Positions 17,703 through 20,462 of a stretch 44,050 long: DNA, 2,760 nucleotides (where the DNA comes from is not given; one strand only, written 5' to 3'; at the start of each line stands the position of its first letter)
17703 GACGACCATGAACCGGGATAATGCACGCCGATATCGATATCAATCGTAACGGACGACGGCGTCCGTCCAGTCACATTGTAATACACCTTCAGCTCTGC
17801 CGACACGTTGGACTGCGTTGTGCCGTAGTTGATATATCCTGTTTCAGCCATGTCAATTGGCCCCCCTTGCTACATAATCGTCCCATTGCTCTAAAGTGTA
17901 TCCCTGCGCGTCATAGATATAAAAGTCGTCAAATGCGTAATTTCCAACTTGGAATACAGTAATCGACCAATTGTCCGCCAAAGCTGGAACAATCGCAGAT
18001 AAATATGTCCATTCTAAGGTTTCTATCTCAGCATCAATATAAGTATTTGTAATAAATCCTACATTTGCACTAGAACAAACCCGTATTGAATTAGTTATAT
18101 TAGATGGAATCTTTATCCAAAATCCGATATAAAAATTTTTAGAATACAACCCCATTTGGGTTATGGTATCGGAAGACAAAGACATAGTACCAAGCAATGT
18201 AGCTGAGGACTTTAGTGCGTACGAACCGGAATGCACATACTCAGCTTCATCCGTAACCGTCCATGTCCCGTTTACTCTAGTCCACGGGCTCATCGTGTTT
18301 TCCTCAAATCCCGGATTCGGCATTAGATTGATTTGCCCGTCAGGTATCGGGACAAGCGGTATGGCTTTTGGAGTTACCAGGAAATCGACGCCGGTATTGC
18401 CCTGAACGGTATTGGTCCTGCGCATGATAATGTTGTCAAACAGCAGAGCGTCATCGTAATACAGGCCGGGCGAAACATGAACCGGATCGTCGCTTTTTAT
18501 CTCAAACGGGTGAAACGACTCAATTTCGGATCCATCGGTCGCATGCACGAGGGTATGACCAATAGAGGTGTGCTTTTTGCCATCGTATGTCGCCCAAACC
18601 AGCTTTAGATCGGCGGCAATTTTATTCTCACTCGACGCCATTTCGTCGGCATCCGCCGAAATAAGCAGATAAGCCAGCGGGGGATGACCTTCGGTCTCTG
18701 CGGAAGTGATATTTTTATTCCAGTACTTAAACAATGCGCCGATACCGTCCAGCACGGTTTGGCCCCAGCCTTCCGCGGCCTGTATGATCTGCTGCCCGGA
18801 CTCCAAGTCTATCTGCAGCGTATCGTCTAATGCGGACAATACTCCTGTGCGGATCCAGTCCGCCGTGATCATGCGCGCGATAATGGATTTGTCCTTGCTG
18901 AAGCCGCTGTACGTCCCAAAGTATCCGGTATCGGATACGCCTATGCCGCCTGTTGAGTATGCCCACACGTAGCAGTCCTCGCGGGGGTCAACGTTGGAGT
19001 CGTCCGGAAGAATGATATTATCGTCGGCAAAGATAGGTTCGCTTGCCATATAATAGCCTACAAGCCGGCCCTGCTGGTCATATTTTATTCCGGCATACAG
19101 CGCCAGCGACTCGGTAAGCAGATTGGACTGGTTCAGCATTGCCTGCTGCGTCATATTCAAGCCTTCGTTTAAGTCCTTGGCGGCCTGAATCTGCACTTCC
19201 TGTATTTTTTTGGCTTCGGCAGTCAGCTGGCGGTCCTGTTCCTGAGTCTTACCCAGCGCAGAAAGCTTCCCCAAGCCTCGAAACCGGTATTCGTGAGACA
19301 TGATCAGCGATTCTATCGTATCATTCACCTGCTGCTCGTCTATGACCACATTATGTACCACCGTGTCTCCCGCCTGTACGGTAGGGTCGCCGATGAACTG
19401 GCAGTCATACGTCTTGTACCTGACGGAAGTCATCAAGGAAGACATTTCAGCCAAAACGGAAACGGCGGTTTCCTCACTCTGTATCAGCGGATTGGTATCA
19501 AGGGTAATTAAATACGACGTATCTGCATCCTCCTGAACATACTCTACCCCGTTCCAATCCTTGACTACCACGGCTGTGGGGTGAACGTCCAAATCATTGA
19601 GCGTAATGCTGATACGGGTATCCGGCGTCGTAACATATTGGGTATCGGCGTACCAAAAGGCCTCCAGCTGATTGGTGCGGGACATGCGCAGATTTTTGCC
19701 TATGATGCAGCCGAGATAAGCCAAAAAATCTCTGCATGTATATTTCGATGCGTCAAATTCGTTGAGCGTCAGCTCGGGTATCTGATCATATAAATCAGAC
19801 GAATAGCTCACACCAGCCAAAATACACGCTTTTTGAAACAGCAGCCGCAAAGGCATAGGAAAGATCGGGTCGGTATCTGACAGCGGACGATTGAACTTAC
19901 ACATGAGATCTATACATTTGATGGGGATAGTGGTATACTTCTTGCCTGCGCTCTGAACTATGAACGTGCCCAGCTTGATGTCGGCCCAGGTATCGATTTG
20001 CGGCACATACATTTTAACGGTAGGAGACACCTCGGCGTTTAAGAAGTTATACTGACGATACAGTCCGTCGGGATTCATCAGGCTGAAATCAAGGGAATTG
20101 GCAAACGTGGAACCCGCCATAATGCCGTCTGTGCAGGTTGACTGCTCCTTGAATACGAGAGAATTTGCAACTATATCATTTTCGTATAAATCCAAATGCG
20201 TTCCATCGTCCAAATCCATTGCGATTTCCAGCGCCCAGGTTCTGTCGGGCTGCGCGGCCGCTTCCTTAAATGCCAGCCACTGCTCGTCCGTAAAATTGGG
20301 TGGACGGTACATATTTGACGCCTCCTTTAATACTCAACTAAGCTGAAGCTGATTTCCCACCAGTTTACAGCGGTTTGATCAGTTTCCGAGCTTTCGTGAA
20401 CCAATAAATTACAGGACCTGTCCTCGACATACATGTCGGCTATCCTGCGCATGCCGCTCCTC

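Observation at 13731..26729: Head-less siphovirus-type tail cluster under its own sigma factor: candidate F-type tailocin-like system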

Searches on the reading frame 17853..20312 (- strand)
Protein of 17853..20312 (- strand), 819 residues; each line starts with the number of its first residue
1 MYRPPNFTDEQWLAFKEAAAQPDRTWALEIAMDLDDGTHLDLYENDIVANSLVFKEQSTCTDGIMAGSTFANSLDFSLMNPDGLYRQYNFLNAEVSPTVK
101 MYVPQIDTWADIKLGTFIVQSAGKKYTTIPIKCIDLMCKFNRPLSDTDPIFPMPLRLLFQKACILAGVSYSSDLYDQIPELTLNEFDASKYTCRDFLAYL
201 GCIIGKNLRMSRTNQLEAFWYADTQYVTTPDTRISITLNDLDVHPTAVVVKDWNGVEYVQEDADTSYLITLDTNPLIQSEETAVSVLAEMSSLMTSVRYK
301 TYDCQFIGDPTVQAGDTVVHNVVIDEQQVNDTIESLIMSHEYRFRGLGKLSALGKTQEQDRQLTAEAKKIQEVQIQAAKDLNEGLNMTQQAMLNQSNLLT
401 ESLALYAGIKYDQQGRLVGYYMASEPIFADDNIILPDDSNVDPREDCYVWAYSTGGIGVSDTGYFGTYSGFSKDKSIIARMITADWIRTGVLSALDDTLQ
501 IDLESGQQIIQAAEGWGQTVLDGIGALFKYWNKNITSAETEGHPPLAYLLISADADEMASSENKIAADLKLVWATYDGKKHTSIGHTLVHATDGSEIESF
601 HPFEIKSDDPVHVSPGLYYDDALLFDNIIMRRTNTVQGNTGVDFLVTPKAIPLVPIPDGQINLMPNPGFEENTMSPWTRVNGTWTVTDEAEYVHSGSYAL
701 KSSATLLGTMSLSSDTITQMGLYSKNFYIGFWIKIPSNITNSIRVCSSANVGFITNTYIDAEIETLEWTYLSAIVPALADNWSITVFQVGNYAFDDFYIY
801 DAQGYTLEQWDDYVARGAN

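Call 5: search_protein_families(library=pfam, proteins=[window:17853-20312:-], max_evalue=0.01)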
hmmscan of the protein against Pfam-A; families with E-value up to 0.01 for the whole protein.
window:17853-20312:- (819 aa): 0 families

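Call 6: search_protein_families(library=phrogs, proteins=[window:17853-20312:-], max_evalue=0.01)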
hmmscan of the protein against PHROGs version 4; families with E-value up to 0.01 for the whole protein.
window:17853-20312:- (819 aa): 4 families
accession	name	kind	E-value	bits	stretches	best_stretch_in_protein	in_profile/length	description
phrog_6616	-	tail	8.3e-46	157.4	1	15-510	8-488/991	tail protein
phrog_23052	-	unknown function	5e-16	59.4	1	14-369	7-362/613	-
phrog_16267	-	unknown function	5.1e-07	28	1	52-375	39-361/2299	-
phrog_5555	-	tail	0.00037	20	1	374-494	357-449/788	tail protein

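Call 10: find_encoding_contigs(protein=window:17853-20312:-, flank=10000, max_places=10)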
Protein window:17853-20312:- (819 aa): no gene with exactly this product is on record in the collection.

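Call 11: find_homologous_proteins(query=window:17853-20312:-, max_evalue=1e-10)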
Query window:17853-20312:- (819 aa): 25 proteins with E <= 1e-10 among 8000 candidates.
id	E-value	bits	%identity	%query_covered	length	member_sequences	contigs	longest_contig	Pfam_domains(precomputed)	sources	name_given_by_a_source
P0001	0.0e+0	1883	100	100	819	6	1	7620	-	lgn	-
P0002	0.0e+0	1503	77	100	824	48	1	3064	-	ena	-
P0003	0.0e+0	1388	71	100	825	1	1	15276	-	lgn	-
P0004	0.0e+0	1235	63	100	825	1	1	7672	-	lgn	-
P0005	0.0e+0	1115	57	100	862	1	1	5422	-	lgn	-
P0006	1.7e-124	435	38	65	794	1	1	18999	-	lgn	-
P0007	1.4e-113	399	37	77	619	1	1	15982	-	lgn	-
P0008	1.9e-100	355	39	60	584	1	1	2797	-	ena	-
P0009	5.6e-97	344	39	60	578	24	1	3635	-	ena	-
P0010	4.8e-96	341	39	60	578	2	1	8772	-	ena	-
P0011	7.5e-94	334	37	61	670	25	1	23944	-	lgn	-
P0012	9.1e-94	333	38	61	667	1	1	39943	-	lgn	-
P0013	1.2e-93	333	39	60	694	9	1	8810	-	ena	-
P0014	1.4e-93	333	38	61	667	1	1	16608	-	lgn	-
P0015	1.5e-93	333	38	61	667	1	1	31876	-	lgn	-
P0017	5.2e-93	331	38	61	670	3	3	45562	-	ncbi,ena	-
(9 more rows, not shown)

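Call 12: find_encoding_contigs(protein=P0003, flank=10000, max_places=3)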
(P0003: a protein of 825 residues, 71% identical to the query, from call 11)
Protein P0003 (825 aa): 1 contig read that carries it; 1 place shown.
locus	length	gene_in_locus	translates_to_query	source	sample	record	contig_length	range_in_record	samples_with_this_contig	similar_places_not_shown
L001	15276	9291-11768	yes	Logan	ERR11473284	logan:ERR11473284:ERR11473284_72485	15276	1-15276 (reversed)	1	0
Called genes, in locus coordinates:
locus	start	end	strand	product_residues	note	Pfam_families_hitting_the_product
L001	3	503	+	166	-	?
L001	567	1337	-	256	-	PF12679:ABC2_membrane_2 (faint)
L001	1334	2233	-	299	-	PF00005:ABC_tran, PF13304:AAA_21 (faint), PF13732:DrrA1-3_C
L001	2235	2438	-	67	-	PF13396:PLDc_N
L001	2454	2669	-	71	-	-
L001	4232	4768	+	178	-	PF08281:Sigma70_r4_2, PF04545:Sigma70_r4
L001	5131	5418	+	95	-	-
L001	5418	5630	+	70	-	-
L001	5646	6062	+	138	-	PF08813:Phage_tail_3, PF16460:Phage_TTP_11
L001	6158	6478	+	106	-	PF19591:DUF6096, PF12363:Phage_TAC_12 (faint)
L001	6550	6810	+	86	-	-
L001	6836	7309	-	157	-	-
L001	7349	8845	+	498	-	-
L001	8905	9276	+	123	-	PF20458:DUF6711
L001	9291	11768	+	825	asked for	-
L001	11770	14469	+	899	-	-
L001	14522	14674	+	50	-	-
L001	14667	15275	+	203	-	?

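Call 13: find_encoding_contigs(protein=P0001, flank=10000, max_places=3)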
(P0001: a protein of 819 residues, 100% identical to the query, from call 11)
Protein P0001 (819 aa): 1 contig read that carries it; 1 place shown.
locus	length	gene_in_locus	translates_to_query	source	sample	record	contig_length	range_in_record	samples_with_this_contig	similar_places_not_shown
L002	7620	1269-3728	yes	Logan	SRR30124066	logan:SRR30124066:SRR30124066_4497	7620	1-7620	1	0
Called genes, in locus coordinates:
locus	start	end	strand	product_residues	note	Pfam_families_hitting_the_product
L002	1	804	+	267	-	?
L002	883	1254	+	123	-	-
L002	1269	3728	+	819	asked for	-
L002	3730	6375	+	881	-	-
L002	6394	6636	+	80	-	-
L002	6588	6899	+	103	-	-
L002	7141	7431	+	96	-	-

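Call 14: find_encoding_contigs(protein=P0006, flank=10000, max_places=2)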
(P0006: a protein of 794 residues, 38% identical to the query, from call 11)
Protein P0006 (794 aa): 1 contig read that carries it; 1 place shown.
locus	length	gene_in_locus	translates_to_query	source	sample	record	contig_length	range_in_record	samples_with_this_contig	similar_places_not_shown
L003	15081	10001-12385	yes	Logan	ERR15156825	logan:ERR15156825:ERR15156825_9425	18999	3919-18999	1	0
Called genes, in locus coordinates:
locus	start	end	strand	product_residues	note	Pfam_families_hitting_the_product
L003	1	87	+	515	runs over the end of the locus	PF05133:SPP1_portal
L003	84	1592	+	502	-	-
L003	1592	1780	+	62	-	-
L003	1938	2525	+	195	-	PF06810:Phage_scaffold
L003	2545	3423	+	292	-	-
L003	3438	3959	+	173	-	PF20557:DnaT_2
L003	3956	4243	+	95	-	-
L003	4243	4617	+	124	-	PF04883:HK97-gp10_like (faint)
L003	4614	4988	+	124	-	PF12691:Phage_tail_terminator_6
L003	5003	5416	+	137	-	PF06199:Phage_tail_2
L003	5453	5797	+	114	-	-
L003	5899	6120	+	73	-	-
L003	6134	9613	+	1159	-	-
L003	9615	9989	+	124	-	PF20458:DUF6711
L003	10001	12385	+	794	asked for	-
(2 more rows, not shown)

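Call 15: find_encoding_contigs(protein=P0017, flank=10000, max_places=3)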
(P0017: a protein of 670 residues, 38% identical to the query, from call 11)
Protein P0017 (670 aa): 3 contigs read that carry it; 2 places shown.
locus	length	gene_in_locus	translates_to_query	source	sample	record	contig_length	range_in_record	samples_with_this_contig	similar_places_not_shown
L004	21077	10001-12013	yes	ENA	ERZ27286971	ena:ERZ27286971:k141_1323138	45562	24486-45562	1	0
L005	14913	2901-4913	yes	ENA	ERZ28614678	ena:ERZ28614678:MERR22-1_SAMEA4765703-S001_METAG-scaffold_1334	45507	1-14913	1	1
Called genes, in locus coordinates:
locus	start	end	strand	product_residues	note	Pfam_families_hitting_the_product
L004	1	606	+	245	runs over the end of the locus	-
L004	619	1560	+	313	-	-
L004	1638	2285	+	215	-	PF06810:Phage_scaffold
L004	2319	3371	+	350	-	PF20036:Gp13-like (weak)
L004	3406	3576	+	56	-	-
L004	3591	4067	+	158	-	PF20557:DnaT_2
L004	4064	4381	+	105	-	-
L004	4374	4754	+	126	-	-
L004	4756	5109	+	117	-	PF12691:Phage_tail_terminator_6 (weak)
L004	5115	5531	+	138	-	PF06199:Phage_tail_2 (weak)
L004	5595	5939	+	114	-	-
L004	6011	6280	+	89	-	-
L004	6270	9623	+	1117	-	-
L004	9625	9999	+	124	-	-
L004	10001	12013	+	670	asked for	-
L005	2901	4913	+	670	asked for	-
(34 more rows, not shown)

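Call 16: find_encoding_contigs(protein=P0007, flank=10000, max_places=2)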
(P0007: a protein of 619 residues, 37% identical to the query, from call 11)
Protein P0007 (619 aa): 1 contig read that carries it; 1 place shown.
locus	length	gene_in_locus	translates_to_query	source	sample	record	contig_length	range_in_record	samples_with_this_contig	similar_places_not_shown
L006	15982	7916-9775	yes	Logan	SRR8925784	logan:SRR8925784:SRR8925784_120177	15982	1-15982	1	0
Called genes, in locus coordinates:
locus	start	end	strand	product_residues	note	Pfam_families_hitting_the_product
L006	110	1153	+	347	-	-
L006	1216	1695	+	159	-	PF20557:DnaT_2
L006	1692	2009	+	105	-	-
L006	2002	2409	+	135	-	-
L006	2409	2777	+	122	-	-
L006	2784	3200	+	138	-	PF06199:Phage_tail_2 (weak)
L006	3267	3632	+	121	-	-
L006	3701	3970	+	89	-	-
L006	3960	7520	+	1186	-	-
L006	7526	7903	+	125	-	PF20458:DUF6711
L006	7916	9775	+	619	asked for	-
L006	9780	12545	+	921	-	-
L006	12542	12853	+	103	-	-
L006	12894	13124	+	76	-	-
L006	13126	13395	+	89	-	PF16079:Phage_holin_5_2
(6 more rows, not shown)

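Call 19: find_related_loci(query=A1, collection=genome_contigs, flank=10000)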
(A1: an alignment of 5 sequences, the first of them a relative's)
Query A1 (819 aa) in genome_contigs; peptide patterns used: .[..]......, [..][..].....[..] (x = any residue, [..] = any of these).
76 stretches matched a pattern, but none encodes a relative of the query by tblastn (E <= 1e-3).

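Call 20: find_related_loci(query=A1, collection=viral_contigs, flank=10000)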
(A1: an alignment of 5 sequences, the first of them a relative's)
Query A1 (819 aa) in viral_contigs; peptide patterns used: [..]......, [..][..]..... (x = any residue, [..] = any of these).
55 stretches matched a pattern, but none encodes a relative of the query by tblastn (E <= 1e-3).

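Call 21: find_encoding_contigs(protein=P0004, flank=10000, max_places=2)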
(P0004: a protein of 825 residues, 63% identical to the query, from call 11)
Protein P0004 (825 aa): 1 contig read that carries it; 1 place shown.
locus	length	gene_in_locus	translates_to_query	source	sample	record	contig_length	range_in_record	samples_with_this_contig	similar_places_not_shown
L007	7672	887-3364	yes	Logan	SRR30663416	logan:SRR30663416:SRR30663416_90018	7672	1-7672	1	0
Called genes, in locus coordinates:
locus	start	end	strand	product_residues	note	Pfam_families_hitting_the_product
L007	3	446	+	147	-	?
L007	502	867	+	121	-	PF20458:DUF6711 (weak)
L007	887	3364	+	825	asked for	-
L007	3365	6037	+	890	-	-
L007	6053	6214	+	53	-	-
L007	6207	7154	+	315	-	PF01551:Peptidase_M23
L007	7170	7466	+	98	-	-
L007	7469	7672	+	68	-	?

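Call 22: find_encoding_contigs(protein=P0005, flank=10000, max_places=2)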
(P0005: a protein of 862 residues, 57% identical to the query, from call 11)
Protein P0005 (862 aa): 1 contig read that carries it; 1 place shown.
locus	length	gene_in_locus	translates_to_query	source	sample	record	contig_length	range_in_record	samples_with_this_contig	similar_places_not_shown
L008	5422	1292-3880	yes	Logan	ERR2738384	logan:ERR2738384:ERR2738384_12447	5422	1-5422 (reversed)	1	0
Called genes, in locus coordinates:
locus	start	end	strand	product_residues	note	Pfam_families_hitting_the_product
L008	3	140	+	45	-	?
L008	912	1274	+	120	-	-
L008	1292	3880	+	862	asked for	-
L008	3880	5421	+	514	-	?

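Call 29: search_protein_families(library=ncbifam, proteins=[window:17853-20312:-], max_evalue=0.01)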
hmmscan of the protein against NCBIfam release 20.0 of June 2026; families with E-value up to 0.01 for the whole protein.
window:17853-20312:- (819 aa): 1 family
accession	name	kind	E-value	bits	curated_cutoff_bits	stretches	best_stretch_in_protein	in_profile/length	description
NF033675.1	NTTRR-F1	subfamily_domain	0.0049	17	70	0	662-701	4-39/155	NTTRR-F1 domain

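Call 46: search_protein_families(library=pfam, proteins=[L001:6836-7309:-], max_evalue=0.001)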
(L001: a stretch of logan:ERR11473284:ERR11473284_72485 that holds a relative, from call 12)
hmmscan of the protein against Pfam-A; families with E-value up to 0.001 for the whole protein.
L001:6836-7309:- (157 aa): 0 families

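Call 62: search_solved_structures(query=window:17853-20312:-, max_evalue=0.01)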
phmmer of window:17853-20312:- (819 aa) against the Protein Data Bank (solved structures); distinct sequences matched with E-value up to 0.01: 0.

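Call 74: search_protein_families(library=padloc, proteins=[L001:6836-7309:-], max_evalue=0.01)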
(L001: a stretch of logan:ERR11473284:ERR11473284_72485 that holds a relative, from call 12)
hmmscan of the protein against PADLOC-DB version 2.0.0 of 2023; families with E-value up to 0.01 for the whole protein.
L001:6836-7309:- (157 aa): 0 families

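Call 101: predict_structure(alignment_id=A8)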
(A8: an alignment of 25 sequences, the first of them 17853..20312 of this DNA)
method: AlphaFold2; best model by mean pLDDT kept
length: 819 residues; sequences in the alignment: 25
mean_pLDDT: 67.0   pTM: 0.47
mean pLDDT of the five models: 67.0, 66.3, 65.9, 57.8, 55.9
residues with pLDDT >= 90: 135; 70-90: 302; 50-70: 148; < 50: 234
segments of 3 or more residues with pLDDT < 50: 59-62, 355-403, 453-546, 553-560, 610-674, 690-697, 817-819
pLDDT, mean of each block of 10 residues (from residue 1): 79 85 85 91 89 74 66 89 79 90 89 89 78 89 89 95 94 93 89 90 89 85 70 73 81 90 77 90 91 81 75 77 58 78 83 52 40 42 44 41 58 59 71 71 64 41 27 27 33 40 42 35 41 41 47 48 59 55 64 58 57 35 32 34 31 31 43 60 62 48 71 77 83 74 88 86 80 90 85 76 75 55
secondary structure, 60 per line:
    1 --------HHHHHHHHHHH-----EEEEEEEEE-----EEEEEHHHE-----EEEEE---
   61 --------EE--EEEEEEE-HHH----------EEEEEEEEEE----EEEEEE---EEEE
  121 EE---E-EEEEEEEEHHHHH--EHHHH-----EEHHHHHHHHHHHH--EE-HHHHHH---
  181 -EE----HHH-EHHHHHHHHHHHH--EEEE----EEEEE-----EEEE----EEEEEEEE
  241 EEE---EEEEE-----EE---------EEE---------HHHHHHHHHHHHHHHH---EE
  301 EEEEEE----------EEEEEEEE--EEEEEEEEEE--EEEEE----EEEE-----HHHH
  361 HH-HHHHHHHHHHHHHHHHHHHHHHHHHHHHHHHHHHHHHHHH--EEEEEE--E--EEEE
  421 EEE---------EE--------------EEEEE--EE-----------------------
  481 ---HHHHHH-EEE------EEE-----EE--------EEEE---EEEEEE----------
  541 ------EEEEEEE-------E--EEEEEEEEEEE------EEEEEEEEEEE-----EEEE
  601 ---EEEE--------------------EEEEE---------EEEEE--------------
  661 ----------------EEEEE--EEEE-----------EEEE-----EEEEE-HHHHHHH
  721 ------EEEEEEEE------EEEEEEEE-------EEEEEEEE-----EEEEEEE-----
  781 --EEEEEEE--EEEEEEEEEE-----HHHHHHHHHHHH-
elements in order (helices of 4 or more, strands of 3 or more residues): H9-19 E25-33 E39-43 E53-57 E73-79 E94-103 E108-113 E117-122 E128-135 H136-140 H144-147 H155-166 H172-177 H193-204 E207-210 E215-219 E225-228 E233-243 E247-251 E268-270 H280-295 E299-306 E317-324 E327-336 E339-343 E348-351 H357-362 H364-403 E406-411 E417-423 E449-453 H484-489 E491-493 E500-502 E518-521 E525-530 E547-553 E564-574 E581-591 E597-600 E604-607 E628-632 E642-646 E677-681 E684-687 E699-702 E708-712 H714-720 E727-734 E741-748 E756-763 E769-775 E783-789 E792-801 H807-818
